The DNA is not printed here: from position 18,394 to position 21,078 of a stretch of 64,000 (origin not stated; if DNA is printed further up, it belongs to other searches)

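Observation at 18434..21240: The beta-mannosidase gene sits in the slot of a deleted paralog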

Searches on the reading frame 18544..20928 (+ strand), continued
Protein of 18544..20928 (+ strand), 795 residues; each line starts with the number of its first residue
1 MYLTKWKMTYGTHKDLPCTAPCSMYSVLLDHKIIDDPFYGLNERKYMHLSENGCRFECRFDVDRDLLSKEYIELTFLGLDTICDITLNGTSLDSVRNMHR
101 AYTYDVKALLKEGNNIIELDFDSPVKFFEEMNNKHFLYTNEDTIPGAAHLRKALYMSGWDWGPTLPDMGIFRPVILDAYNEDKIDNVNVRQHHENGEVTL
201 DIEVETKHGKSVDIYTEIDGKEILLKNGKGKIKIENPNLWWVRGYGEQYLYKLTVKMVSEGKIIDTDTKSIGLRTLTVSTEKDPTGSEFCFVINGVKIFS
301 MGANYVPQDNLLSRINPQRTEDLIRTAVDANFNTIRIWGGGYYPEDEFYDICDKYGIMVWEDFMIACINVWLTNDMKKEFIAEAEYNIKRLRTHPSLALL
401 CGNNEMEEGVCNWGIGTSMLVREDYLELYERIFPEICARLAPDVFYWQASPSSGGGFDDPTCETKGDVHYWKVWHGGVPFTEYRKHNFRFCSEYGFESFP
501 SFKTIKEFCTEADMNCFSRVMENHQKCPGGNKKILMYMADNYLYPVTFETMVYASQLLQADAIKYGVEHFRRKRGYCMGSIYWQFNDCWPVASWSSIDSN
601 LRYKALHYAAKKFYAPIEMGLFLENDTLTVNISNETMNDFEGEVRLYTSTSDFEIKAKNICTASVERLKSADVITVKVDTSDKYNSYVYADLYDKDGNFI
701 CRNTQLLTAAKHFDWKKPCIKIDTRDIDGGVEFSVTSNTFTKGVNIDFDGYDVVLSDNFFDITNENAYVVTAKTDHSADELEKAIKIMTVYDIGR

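Call 34: find_homologous_proteins(query=window:18544-20928:+, max_evalue=1e-100)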
Query window:18544-20928:+ (795 aa): 7834 proteins with E <= 1e-100 among 8000 candidates; the best 120 are listed.
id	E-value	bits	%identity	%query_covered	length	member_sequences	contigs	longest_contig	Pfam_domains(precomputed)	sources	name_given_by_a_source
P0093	0.0e+0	1895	100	100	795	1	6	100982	PF17786.8,PF17753.8,PF00703.28,PF22666.3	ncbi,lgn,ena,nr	ncbi:MAG: glycoside hydrolase family 2 protein [Clostridia bacterium]|nr:glycoside hydrolase family 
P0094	0.0e+0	1535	78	100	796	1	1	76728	PF17786.8,PF17753.8,PF00703.28,PF22666.3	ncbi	-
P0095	0.0e+0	1530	80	100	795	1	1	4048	PF17786.8,PF17753.8,PF00703.28,PF22666.3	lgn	-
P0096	0.0e+0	1524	78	100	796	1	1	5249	PF17786.8,PF17753.8,PF00703.28,PF22666.3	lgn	-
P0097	0.0e+0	1522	77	100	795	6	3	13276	PF17786.8,PF17753.8,PF00703.28,PF22666.3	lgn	-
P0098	0.0e+0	1496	78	100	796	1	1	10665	PF17786.8,PF17753.8,PF00703.28,PF22666.3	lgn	-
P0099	0.0e+0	1494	78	100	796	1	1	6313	PF17786.8,PF17753.8,PF00703.28,PF22666.3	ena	-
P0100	0.0e+0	1493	76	100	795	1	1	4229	PF17786.8,PF17753.8,PF00703.28,PF22666.3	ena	-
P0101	0.0e+0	1489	77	100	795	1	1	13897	PF17786.8,PF17753.8,PF00703.28,PF22666.3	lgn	-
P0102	0.0e+0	1487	76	100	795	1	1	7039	PF17786.8,PF17753.8,PF00703.28,PF22666.3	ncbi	-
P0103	0.0e+0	1487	75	100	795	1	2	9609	PF17786.8,PF17753.8,PF00703.28,PF22666.3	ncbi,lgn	-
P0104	0.0e+0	1486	77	100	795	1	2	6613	PF17786.8,PF17753.8,PF00703.28,PF22666.3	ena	-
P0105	0.0e+0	1479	75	100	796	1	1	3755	PF17786.8,PF17753.8,PF00703.28,PF22666.3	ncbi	-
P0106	0.0e+0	1478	77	100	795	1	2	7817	PF17786.8,PF17753.8,PF00703.28,PF22666.3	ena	-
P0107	0.0e+0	1477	76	100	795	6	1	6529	PF17786.8,PF17753.8,PF00703.28,PF22666.3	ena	-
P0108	0.0e+0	1477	75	100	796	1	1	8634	PF17786.8,PF17753.8,PF00703.28,PF22666.3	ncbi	-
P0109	0.0e+0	1476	75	100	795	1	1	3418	PF17786.8,PF17753.8,PF00703.28,PF22666.3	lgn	-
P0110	0.0e+0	1474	75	100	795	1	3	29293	PF17786.8,PF17753.8,PF00703.28,PF22666.3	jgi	-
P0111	0.0e+0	1473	75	100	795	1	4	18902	PF17786.8,PF17753.8,PF00703.28,PF22666.3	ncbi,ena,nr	ncbi:MAG: glycoside hydrolase family 2 protein [Clostridia bacterium]|nr:glycoside hydrolase family 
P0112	0.0e+0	1469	75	100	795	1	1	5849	PF17786.8,PF17753.8,PF00703.28,PF22666.3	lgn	-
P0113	0.0e+0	1466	75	100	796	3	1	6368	PF17786.8,PF17753.8,PF00703.28,PF22666.3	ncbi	-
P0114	0.0e+0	1463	75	100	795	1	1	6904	PF17786.8,PF17753.8,PF00703.28,PF22666.3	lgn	-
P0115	0.0e+0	1462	74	100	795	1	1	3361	PF17753.8,PF00703.28,PF22666.3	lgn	-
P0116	0.0e+0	1462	78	97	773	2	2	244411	PF17786.8,PF17753.8,PF00703.28,PF22666.3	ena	-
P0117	0.0e+0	1462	76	100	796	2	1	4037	PF17786.8,PF17753.8,PF00703.28,PF22666.3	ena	-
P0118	0.0e+0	1456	75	100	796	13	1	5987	PF17786.8,PF17753.8,PF00703.28,PF22666.3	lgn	-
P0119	0.0e+0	1449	74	100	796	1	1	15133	PF17786.8,PF17753.8,PF00703.28,PF22666.3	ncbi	-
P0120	0.0e+0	1449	75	100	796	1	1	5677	PF17786.8,PF17753.8,PF00703.28,PF22666.3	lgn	-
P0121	0.0e+0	1438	73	100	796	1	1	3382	PF17786.8,PF17753.8,PF00703.28,PF22666.3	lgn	-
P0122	0.0e+0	1422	72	100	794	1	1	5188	PF17786.8,PF17753.8,PF02836.24,PF00703.28,PF22666.3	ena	-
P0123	0.0e+0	1401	73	100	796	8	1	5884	PF17786.8,PF17753.8,PF00703.28,PF22666.3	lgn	-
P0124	0.0e+0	1401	72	100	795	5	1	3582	PF17753.8,PF00703.28,PF22666.3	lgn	-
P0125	0.0e+0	1388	71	100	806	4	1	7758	PF17753.8,PF00703.28,PF22666.3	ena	-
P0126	0.0e+0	1382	71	100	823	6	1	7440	PF17786.8,PF17753.8,PF00703.28,PF22666.3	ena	-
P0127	0.0e+0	1380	72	100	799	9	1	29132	PF17786.8,PF17753.8,PF02836.24,PF00703.28,PF22666.3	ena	-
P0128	0.0e+0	1378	71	100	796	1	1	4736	PF17786.8,PF17753.8,PF00703.28,PF22666.3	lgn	-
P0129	0.0e+0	1370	70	100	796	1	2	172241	PF02837.25,PF17786.8,PF17753.8,PF00703.28,PF22666.3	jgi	-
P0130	0.0e+0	1362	70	100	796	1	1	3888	PF17786.8,PF17753.8,PF00703.28,PF22666.3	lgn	-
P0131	0.0e+0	1337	69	100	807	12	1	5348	PF17786.8,PF17753.8,PF00703.28,PF22666.3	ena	-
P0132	0.0e+0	1326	68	100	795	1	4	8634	PF02837.25,PF17786.8,PF17753.8,PF00703.28,PF22666.3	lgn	-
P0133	0.0e+0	1325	68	100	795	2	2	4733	PF02837.25,PF17786.8,PF17753.8,PF00703.28,PF22666.3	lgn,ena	-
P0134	0.0e+0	1322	68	100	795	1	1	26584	PF02837.25,PF17786.8,PF17753.8,PF00703.28,PF22666.3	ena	-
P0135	0.0e+0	1314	67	100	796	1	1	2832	PF17786.8,PF17753.8,PF00703.28,PF22666.3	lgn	-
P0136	0.0e+0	1311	67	100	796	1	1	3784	PF17786.8,PF17753.8,PF00703.28,PF22666.3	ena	-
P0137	0.0e+0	1309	68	100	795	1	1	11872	PF02837.25,PF17786.8,PF17753.8,PF00703.28,PF22666.3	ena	-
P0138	0.0e+0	1304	67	100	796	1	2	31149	PF02837.25,PF17786.8,PF17753.8,PF00703.28,PF22666.3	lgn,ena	-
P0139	0.0e+0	1303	68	100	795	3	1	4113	PF17786.8,PF17753.8,PF00703.28,PF22666.3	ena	-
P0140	0.0e+0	1297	67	100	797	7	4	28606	PF17786.8,PF17753.8,PF00703.28,PF22666.3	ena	-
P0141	0.0e+0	1296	67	100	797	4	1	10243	PF17786.8,PF17753.8,PF00703.28,PF22666.3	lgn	-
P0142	0.0e+0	1288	67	100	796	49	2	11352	PF17786.8,PF17753.8,PF02836.24,PF00703.28,PF22666.3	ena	-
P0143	0.0e+0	1286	68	99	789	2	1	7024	PF17786.8,PF17753.8,PF00703.28,PF22666.3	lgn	-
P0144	0.0e+0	1286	67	100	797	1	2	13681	PF17786.8,PF17753.8,PF00703.28,PF22666.3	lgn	-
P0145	0.0e+0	1264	66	100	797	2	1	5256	PF02837.25,PF17786.8,PF17753.8,PF00703.28,PF22666.3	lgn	-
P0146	0.0e+0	1260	66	100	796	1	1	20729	PF17786.8,PF17753.8,PF00703.28,PF22666.3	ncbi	-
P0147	0.0e+0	1258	65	100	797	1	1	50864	PF17786.8,PF17753.8,PF00703.28,PF22666.3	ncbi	-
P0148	0.0e+0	1240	65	100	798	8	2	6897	PF17786.8,PF17753.8,PF02836.24,PF00703.28,PF22666.3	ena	-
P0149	0.0e+0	1239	70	90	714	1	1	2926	PF02837.25,PF17786.8,PF00703.28,PF22666.3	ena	-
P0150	0.0e+0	1237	64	100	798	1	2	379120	PF02837.25,PF17786.8,PF17753.8,PF00703.28,PF22666.3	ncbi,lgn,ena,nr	ncbi:MAG: glycoside hydrolase family 2 protein [Clostridia bacterium]|nr:glycoside hydrolase family 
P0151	0.0e+0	1235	71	90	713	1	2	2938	PF02837.25,PF17786.8,PF00703.28,PF22666.3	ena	-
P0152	0.0e+0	1233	64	100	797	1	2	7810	PF17786.8,PF17753.8,PF00703.28,PF22666.3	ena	-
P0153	0.0e+0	1231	65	100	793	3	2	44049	PF17786.8,PF17753.8,PF00703.28,PF22666.3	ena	-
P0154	0.0e+0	1227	64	100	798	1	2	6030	PF17786.8,PF17753.8,PF02836.24,PF00703.28,PF22666.3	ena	-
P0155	0.0e+0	1224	63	100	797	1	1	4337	PF17786.8,PF17753.8,PF00703.28,PF22666.3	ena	-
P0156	0.0e+0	1224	64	100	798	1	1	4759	PF02837.25,PF17786.8,PF17753.8,PF02836.24,PF00703.28,PF22666.3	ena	-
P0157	0.0e+0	1224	64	100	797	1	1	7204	PF17786.8,PF17753.8,PF00703.28,PF22666.3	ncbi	-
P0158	0.0e+0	1223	64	100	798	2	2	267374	PF02837.25,PF17786.8,PF17753.8,PF00703.28,PF22666.3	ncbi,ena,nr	ncbi:MAG: glycoside hydrolase family 2 protein [Clostridia bacterium]|nr:glycoside hydrolase family 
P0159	0.0e+0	1222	63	100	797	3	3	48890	PF17786.8,PF17753.8,PF00703.28,PF22666.3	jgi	-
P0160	0.0e+0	1221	63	100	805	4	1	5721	PF17753.8,PF00703.28,PF22666.3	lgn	-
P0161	0.0e+0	1221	64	100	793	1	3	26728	PF17786.8,PF17753.8,PF00703.28,PF22666.3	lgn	-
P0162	0.0e+0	1220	64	100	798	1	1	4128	PF02837.25,PF17786.8,PF17753.8,PF00703.28,PF22666.3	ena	-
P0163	0.0e+0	1219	64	100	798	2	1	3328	PF17786.8,PF17753.8,PF00703.28,PF22666.3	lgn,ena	-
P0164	0.0e+0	1219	64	100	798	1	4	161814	PF17786.8,PF17753.8,PF00703.28,PF22666.3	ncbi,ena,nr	ncbi:MAG: glycoside hydrolase family 2 protein [Clostridia bacterium]|nr:glycoside hydrolase family 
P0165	0.0e+0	1216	62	100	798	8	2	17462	PF17753.8,PF00703.28,PF22666.3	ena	-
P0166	0.0e+0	1215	75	84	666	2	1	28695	PF17786.8,PF17753.8,PF00703.28,PF22666.3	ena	-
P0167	0.0e+0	1215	63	100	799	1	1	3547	PF02837.25,PF17786.8,PF17753.8,PF00703.28,PF22666.3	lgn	-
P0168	0.0e+0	1215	64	100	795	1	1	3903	PF17786.8,PF17753.8,PF00703.28,PF22666.3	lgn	-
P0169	0.0e+0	1214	64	100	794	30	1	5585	PF17786.8,PF17753.8,PF00703.28,PF22666.3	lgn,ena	-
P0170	0.0e+0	1212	63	100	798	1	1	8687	PF02837.25,PF17786.8,PF17753.8,PF02836.24,PF00703.28,PF22666.3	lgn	-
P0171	0.0e+0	1212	63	100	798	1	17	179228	PF17786.8,PF17753.8,PF00703.28,PF22666.3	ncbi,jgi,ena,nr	ncbi:MAG: glycoside hydrolase family 2 protein [Ruminococcaceae bacterium]|nr:glycoside hydrolase fa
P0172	0.0e+0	1211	62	100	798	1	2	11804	PF17786.8,PF17753.8,PF00703.28,PF22666.3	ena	-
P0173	0.0e+0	1211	71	88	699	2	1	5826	PF17786.8,PF17753.8,PF00703.28,PF22666.3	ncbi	-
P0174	0.0e+0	1208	63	100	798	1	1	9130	PF17786.8,PF17753.8,PF00703.28,PF22666.3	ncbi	-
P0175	0.0e+0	1206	63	100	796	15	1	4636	PF17786.8,PF17753.8,PF00703.28,PF22666.3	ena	-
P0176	0.0e+0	1204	62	100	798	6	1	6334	PF02837.25,PF17786.8,PF17753.8,PF00703.28,PF22666.3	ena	-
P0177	0.0e+0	1204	62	100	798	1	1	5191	PF17786.8,PF17753.8,PF00703.28,PF22666.3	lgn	-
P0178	0.0e+0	1199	63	100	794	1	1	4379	PF17786.8,PF17753.8,PF00703.28,PF22666.3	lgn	-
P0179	0.0e+0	1198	62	100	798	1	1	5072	PF17753.8,PF00703.28,PF22666.3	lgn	-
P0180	0.0e+0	1197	62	100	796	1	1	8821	PF17753.8,PF00703.28,PF22666.3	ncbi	-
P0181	0.0e+0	1193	62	100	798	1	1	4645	PF02837.25,PF17786.8,PF17753.8,PF02836.24,PF00703.28,PF22666.3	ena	-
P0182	0.0e+0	1191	63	100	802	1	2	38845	PF17786.8,PF17753.8,PF00703.28,PF22666.3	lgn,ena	-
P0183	0.0e+0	1190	62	100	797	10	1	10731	PF17786.8,PF17753.8,PF00703.28,PF22666.3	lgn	-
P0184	0.0e+0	1189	62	100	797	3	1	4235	PF17786.8,PF17753.8,PF00703.28,PF22666.3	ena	-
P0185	0.0e+0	1183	61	100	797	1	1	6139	PF17786.8,PF17753.8,PF00703.28,PF22666.3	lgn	-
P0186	0.0e+0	1182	63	100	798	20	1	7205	PF17786.8,PF17753.8,PF00703.28,PF22666.3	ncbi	-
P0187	0.0e+0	1181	62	100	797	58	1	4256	PF17786.8,PF17753.8,PF00703.28,PF22666.3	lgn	-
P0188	0.0e+0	1181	62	100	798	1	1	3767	PF02837.25,PF17786.8,PF17753.8,PF00703.28,PF22666.3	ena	-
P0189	0.0e+0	1180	62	100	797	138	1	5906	PF17786.8,PF17753.8,PF00703.28,PF22666.3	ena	-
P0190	0.0e+0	1180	61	100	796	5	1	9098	PF17753.8,PF00703.28,PF22666.3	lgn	-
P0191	0.0e+0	1180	62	100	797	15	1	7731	PF17786.8,PF17753.8,PF00703.28,PF22666.3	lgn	-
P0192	0.0e+0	1178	62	100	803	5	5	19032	PF17786.8,PF17753.8,PF00703.28,PF22666.3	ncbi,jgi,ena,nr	ncbi:MAG: glycoside hydrolase family 2 protein [Ruminococcaceae bacterium]|nr:glycoside hydrolase fa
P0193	0.0e+0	1178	61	100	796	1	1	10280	PF17786.8,PF17753.8,PF00703.28,PF22666.3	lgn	-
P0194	0.0e+0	1177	62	100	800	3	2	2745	PF17786.8,PF17753.8,PF00703.28,PF22666.3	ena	-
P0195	0.0e+0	1176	61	100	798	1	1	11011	PF17786.8,PF17753.8,PF00703.28,PF22666.3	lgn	-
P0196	0.0e+0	1176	62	100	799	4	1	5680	PF17786.8,PF17753.8,PF00703.28,PF22666.3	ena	-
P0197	0.0e+0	1175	61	100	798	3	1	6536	PF17786.8,PF17753.8,PF00703.28,PF22666.3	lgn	-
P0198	0.0e+0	1173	61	100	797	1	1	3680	PF17786.8,PF17753.8,PF00703.28,PF22666.3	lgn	-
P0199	0.0e+0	1173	61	100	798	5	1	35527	PF17786.8,PF17753.8,PF00703.28,PF22666.3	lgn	-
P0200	0.0e+0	1173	62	100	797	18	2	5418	PF17786.8,PF17753.8,PF00703.28,PF22666.3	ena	-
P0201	0.0e+0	1172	61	100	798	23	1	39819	PF17786.8,PF17753.8,PF02836.24,PF00703.28,PF22666.3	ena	-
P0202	0.0e+0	1172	61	100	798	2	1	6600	PF17786.8,PF17753.8,PF02836.24,PF00703.28,PF22666.3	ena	-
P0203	0.0e+0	1169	60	100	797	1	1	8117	PF17786.8,PF17753.8,PF00703.28,PF22666.3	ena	-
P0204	0.0e+0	1169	61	100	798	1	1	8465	PF17786.8,PF17753.8,PF00703.28,PF22666.3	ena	-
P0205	0.0e+0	1167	60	100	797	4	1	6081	PF17786.8,PF17753.8,PF00703.28,PF22666.3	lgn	-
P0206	0.0e+0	1167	61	100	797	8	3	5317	PF17786.8,PF17753.8,PF00703.28,PF22666.3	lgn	-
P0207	0.0e+0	1167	61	100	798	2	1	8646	PF17786.8,PF17753.8,PF00703.28,PF22666.3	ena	-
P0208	0.0e+0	1166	61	100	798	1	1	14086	PF17786.8,PF17753.8,PF00703.28,PF22666.3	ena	-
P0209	0.0e+0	1166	61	100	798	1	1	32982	PF17786.8,PF17753.8,PF00703.28,PF22666.3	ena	-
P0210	0.0e+0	1166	61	100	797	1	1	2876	PF17786.8,PF17753.8,PF00703.28,PF22666.3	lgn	-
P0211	0.0e+0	1166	61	100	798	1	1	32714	PF17786.8,PF17753.8,PF00703.28,PF22666.3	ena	-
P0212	0.0e+0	1166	61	100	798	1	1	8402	PF17786.8,PF17753.8,PF00703.28,PF22666.3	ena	-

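Call 35: find_encoding_contigs(protein=P0094, flank=10000, max_places=2)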
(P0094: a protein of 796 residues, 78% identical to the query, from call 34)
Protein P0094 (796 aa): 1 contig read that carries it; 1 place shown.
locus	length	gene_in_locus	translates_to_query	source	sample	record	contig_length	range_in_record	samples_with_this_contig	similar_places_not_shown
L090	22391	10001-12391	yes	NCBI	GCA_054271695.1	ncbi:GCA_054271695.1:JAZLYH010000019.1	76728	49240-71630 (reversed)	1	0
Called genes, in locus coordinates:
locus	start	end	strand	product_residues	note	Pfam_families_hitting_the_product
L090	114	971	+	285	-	PF01261:AP_endonuc_2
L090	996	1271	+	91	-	-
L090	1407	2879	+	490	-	PF07833:Cu_amine_oxidN1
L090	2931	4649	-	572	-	PF00395:SLH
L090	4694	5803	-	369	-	PF00149:Metallophos, PF12850:Metallophos_2 (faint)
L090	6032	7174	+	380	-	PF07969:Amidohydro_3 (weak), PF01979:Amidohydro_1, PF07969:Amidohydro_3 (weak)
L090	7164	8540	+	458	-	PF00480:ROK (weak)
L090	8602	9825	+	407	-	PF00375:SDF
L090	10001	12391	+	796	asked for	PF22666:Glyco_hydro_2_N2, PF00703:Glyco_hydro_2, PF17786:Mannosidase_ig, PF17753:Ig_mannosidase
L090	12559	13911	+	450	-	PF00232:Glyco_hydro_1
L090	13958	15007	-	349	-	PF00892:EamA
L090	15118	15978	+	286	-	PF00126:HTH_1 (weak), PF03466:LysR_substrate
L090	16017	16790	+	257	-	PF00459:Inositol_P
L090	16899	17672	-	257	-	PF07638:Sigma70_ECF (faint), PF04542:Sigma70_r2, PF05263:DUF722 (faint), PF13560:HTH_31 (faint), PF04539:Sigma70_r3, PF01381:HTH_3 (faint), PF08281:Sigma70_r4_2 (weak), PF04545:Sigma70_r4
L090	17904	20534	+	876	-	PF01326:PPDK_N, PF00391:PEP-utilizers, PF02896:PEP-utilizers_C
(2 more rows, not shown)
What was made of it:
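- Closest known: BtMan2A and other GH2 exo-beta-mannosidases. Different: Some orthologs sit beside NagA-like, ROK, GH1 and GH20 genes (call 35).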

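Call 36: find_encoding_contigs(protein=P0095, flank=10000, max_places=2)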
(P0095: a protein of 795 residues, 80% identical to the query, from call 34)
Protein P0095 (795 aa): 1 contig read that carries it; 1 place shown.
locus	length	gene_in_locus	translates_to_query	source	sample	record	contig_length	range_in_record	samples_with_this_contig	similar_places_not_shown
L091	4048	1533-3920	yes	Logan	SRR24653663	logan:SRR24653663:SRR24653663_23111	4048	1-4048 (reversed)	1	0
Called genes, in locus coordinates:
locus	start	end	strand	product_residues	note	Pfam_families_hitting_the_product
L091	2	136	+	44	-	?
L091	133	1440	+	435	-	PF09587:PGA_cap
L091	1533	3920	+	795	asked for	PF22666:Glyco_hydro_2_N2, PF00703:Glyco_hydro_2, PF17786:Mannosidase_ig, PF17753:Ig_mannosidase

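Call 37: find_encoding_contigs(protein=P0116, flank=10000, max_places=2)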
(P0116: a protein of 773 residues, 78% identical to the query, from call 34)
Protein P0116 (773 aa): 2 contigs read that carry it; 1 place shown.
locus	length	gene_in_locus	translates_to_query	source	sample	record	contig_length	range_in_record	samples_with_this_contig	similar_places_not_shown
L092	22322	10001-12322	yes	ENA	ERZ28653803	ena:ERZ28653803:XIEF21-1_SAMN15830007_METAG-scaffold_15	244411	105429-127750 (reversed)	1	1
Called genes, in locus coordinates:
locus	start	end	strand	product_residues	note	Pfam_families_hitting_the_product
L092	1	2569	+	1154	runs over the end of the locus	PF02811:PHP, PF07733:DNA_pol3_alpha, PF17657:DNA_pol3_finger, PF14579:HHH_6, PF01336:tRNA_anti-codon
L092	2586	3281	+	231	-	PF02674:Colicin_V (weak)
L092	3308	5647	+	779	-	PF05621:TniB (weak), PF13191:AAA_16 (weak), PF00004:AAA, PF17871:AAA_lid_9, PF00004:AAA, PF07724:AAA_2, PF07728:AAA_5, PF10431:ClpB_D2-small, +16 more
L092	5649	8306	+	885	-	PF00122:E1-E2_ATPase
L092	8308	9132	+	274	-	PF10609:ParA, PF01656:CbiA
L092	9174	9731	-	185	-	PF04014:MazE_antitoxin, PF15714:SpoVT_C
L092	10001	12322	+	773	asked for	PF22666:Glyco_hydro_2_N2, PF00703:Glyco_hydro_2, PF17786:Mannosidase_ig (weak), PF17753:Ig_mannosidase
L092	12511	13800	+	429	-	PF05193:Peptidase_M16_C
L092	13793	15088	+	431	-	PF00675:Peptidase_M16, PF05193:Peptidase_M16_C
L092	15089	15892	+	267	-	PF01790:LGT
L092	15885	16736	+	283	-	PF00763:THF_DHG_CYH, PF02882:THF_DHG_CYH_C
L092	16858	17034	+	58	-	PF01165:Ribosomal_S21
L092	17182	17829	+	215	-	PF00293:NUDIX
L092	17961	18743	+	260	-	PF01522:Polysacc_deac_1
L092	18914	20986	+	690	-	PF03030:H_PPase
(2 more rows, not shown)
